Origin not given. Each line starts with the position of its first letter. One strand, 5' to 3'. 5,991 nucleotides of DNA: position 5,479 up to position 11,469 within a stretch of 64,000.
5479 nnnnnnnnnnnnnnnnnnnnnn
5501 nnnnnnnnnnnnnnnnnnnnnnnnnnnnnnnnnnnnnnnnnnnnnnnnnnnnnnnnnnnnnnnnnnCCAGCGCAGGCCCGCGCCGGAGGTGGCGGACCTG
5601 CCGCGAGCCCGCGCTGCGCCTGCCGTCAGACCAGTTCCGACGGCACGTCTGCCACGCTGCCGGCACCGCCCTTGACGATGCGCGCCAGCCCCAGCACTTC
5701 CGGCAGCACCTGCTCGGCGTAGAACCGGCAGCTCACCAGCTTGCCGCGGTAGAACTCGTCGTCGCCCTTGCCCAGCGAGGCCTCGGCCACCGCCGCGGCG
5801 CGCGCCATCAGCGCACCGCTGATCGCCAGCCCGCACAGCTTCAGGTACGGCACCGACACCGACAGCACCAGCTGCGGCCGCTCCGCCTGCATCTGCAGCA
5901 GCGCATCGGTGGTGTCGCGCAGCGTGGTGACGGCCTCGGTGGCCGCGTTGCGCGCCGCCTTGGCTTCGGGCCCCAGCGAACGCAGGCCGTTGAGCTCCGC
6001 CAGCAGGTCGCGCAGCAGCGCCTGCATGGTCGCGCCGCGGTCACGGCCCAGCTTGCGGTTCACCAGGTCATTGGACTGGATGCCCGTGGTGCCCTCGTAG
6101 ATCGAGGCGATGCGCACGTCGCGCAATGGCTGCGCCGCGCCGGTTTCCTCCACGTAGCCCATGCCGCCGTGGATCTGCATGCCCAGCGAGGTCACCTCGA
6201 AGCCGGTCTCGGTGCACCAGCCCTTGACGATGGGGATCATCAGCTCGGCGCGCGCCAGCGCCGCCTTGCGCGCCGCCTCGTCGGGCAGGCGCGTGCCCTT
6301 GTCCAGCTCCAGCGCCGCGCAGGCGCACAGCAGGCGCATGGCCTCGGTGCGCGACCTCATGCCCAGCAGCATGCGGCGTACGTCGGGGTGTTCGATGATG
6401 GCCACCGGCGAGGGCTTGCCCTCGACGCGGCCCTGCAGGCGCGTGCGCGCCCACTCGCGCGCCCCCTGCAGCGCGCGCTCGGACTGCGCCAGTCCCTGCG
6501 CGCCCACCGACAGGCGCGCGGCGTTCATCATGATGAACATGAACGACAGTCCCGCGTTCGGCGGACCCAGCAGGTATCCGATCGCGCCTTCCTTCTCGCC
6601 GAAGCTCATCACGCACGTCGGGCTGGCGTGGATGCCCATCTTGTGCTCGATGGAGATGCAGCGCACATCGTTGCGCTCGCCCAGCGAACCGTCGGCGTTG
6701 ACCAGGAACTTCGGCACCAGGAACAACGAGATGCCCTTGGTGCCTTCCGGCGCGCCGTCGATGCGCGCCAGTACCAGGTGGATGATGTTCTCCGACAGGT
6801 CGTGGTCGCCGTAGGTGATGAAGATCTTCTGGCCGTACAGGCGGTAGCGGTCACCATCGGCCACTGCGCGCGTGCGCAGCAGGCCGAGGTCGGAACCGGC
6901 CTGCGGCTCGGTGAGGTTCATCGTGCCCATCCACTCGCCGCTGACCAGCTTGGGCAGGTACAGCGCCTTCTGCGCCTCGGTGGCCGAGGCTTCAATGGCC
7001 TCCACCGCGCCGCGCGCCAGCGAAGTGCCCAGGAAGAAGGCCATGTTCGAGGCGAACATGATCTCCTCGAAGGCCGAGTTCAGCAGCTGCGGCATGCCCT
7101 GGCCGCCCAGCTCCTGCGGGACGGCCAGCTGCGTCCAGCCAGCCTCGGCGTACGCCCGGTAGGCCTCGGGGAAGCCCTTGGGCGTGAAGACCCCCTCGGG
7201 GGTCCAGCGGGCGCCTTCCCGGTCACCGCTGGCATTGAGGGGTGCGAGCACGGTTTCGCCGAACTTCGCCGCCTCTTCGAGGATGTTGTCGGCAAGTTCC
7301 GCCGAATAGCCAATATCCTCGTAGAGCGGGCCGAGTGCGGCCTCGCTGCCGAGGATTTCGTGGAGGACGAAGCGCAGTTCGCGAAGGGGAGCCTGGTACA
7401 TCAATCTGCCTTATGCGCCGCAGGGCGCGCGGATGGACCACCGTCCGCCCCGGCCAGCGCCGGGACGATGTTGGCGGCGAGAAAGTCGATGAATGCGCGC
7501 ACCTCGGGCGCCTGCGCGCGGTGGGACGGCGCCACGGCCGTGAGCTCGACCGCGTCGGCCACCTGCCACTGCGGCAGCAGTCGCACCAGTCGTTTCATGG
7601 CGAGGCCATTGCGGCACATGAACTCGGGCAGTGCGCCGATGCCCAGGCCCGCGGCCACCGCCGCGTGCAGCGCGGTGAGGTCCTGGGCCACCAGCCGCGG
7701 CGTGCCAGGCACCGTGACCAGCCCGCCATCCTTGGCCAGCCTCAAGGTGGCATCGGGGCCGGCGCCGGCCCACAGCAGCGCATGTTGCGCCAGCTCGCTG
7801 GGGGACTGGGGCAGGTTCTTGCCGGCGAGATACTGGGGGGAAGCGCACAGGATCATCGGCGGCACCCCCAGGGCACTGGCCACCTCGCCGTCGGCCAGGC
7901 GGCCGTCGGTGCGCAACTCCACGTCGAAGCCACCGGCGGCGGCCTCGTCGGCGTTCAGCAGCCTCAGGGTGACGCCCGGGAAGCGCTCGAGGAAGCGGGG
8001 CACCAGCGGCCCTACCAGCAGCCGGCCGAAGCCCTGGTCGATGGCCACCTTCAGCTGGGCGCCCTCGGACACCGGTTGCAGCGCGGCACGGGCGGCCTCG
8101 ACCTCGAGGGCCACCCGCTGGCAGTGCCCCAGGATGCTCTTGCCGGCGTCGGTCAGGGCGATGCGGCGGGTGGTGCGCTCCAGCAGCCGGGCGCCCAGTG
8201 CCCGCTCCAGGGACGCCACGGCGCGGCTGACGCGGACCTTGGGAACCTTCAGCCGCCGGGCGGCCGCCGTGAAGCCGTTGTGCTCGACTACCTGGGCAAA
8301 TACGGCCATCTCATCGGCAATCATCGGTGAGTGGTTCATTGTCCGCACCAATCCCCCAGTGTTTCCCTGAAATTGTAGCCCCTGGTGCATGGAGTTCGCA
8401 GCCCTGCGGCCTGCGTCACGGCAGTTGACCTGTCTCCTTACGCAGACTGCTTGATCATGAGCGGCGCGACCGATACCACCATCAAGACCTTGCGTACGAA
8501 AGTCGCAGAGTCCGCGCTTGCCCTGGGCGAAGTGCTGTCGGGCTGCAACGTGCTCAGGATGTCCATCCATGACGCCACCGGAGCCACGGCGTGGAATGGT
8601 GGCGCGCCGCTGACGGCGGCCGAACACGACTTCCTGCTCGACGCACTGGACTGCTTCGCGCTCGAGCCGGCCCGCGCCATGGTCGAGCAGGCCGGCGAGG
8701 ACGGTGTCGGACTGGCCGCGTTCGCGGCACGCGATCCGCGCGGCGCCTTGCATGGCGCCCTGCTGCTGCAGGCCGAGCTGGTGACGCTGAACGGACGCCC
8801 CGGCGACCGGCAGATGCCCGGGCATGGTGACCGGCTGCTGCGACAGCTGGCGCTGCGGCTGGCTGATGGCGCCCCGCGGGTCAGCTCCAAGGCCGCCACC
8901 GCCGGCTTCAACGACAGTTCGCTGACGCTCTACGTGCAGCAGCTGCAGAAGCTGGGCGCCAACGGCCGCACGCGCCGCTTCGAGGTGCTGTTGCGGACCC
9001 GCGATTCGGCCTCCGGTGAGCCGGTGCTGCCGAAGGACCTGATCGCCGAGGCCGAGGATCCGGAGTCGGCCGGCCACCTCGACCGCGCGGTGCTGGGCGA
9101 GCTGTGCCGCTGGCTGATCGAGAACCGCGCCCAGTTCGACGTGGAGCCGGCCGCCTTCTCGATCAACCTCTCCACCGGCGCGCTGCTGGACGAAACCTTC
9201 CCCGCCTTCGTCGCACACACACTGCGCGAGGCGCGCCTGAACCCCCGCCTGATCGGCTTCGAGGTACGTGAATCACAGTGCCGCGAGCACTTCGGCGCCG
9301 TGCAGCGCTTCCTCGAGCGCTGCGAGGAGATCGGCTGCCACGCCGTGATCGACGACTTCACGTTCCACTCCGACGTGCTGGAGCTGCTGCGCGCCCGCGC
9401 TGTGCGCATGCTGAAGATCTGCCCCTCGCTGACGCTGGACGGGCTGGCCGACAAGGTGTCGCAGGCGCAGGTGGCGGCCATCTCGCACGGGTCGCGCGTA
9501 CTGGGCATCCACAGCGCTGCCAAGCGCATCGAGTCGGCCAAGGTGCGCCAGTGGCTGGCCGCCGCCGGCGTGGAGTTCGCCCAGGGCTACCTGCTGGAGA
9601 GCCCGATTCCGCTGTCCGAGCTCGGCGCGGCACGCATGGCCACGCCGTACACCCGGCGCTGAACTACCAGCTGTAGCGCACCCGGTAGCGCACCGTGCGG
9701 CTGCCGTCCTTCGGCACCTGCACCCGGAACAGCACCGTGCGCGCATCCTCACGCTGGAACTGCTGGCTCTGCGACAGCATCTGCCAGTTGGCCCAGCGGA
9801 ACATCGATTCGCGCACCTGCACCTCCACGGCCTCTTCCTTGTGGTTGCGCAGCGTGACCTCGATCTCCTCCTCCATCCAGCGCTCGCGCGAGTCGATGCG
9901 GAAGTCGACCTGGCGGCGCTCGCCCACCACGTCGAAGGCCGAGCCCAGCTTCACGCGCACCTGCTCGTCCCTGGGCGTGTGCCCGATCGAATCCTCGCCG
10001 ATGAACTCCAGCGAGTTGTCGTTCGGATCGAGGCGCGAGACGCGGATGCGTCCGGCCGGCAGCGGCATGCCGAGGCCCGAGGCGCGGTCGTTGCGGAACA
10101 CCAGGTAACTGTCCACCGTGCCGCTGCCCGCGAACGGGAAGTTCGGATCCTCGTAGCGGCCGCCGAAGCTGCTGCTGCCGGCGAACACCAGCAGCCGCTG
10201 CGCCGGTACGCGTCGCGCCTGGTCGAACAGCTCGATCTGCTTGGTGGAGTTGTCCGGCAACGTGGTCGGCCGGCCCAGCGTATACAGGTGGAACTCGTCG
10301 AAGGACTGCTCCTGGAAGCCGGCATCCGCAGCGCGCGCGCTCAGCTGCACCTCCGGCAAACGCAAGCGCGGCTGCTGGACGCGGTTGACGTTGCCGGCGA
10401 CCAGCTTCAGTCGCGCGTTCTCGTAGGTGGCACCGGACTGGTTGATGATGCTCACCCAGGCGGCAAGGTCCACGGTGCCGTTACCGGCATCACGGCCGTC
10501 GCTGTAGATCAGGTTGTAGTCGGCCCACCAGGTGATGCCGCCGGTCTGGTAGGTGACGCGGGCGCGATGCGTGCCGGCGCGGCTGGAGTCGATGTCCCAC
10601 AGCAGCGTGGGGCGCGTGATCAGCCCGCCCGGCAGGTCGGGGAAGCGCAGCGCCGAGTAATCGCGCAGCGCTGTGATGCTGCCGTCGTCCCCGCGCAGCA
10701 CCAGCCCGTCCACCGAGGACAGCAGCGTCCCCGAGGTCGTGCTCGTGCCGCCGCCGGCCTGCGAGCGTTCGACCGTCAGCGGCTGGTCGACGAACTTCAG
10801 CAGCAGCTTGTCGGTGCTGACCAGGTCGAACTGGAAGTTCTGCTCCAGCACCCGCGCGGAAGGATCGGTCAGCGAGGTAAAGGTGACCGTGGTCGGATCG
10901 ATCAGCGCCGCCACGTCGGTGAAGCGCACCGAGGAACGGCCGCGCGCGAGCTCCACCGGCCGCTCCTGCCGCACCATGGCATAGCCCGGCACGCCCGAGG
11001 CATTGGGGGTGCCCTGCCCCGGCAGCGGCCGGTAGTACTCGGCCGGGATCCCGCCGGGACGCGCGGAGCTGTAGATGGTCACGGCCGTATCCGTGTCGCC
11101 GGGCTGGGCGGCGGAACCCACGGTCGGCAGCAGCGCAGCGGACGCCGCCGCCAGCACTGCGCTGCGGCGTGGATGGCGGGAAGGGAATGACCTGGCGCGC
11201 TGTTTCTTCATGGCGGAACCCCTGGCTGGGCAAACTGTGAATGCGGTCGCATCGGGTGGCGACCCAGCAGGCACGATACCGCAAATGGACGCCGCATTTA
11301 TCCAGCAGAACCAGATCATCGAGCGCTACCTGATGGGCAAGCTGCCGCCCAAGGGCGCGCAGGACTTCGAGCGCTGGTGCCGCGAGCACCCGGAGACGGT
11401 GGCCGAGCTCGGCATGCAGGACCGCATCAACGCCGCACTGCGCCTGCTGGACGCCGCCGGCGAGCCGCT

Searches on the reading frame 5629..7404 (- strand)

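Call 58: search_protein_families(library=pfam, proteins=[window:5629-7404:-], max_evalue=0.001)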
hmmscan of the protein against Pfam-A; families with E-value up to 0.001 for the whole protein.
window:5629-7404:- (592 aa): 6 families
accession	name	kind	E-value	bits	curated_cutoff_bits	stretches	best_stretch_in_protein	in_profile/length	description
PF12806.12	Acyl-CoA_dh_C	-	3.2e-26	92.3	30.3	1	480-587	13-123/124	Acetyl-CoA dehydrogenase C-terminal like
PF00441.29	Acyl-CoA_dh_1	-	1.2e-23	84.3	22.4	1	284-450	2-148/150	Acyl-CoA dehydrogenase, C-terminal domain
PF02770.24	Acyl-CoA_dh_M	-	8.3e-13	48.8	33.3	1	162-268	2-94/97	Acyl-CoA dehydrogenase, middle domain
PF02771.21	Acyl-CoA_dh_N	-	1.4e-12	48.4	22.9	1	40-157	6-113/113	Acyl-CoA dehydrogenase, N-terminal domain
PF22924.1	ACOX_C_alpha1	-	4.1e-05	23.9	27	1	292-440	3-157/169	Acyl-CoA oxidase, C-alpha1 domain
PF08028.16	Acyl-CoA_dh_2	-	6.7e-05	23.6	22.7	1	301-439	4-132/134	Acyl-CoA dehydrogenase, C-terminal domain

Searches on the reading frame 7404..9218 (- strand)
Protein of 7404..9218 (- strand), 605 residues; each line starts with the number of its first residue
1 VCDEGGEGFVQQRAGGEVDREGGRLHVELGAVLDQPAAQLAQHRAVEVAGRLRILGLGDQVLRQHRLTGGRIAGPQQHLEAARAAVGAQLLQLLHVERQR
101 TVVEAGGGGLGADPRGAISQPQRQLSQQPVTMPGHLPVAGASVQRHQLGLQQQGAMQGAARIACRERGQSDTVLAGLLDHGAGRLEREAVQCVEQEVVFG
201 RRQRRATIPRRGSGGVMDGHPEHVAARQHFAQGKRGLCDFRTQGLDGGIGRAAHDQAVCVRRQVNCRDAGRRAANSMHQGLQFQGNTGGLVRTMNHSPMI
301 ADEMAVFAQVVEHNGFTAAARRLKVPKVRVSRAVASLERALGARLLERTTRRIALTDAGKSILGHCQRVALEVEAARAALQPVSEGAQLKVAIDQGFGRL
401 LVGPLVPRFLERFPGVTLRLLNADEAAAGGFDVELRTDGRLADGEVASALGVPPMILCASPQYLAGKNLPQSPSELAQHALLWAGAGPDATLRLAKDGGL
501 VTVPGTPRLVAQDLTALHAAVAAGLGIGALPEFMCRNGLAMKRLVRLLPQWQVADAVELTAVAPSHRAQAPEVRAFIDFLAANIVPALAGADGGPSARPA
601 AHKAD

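Call 58: search_protein_families(library=pfam, proteins=[window:7404-9218:-], max_evalue=0.001)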
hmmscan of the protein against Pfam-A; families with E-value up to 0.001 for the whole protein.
window:7404-9218:- (605 aa): 2 families
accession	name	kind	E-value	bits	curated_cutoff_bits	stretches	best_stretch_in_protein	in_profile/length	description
PF03466.25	LysR_substrate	-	1.4e-29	103.4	28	1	387-582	6-206/209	LysR substrate binding domain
PF00126.33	HTH_1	-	2.6e-18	66.2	26.6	1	303-360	3-60/60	Bacterial regulatory helix-turn-helix protein, lysR family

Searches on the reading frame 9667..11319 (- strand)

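Call 58: search_protein_families(library=pfam, proteins=[window:9667-11319:-], max_evalue=0.001)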
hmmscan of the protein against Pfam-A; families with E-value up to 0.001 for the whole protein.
window:9667-11319:- (551 aa): 1 family
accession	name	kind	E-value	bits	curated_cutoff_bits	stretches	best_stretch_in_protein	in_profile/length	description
PF13598.12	DUF4139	-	1.1e-08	35.5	31.8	1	254-550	2-202/205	Domain of unknown function (DUF4139)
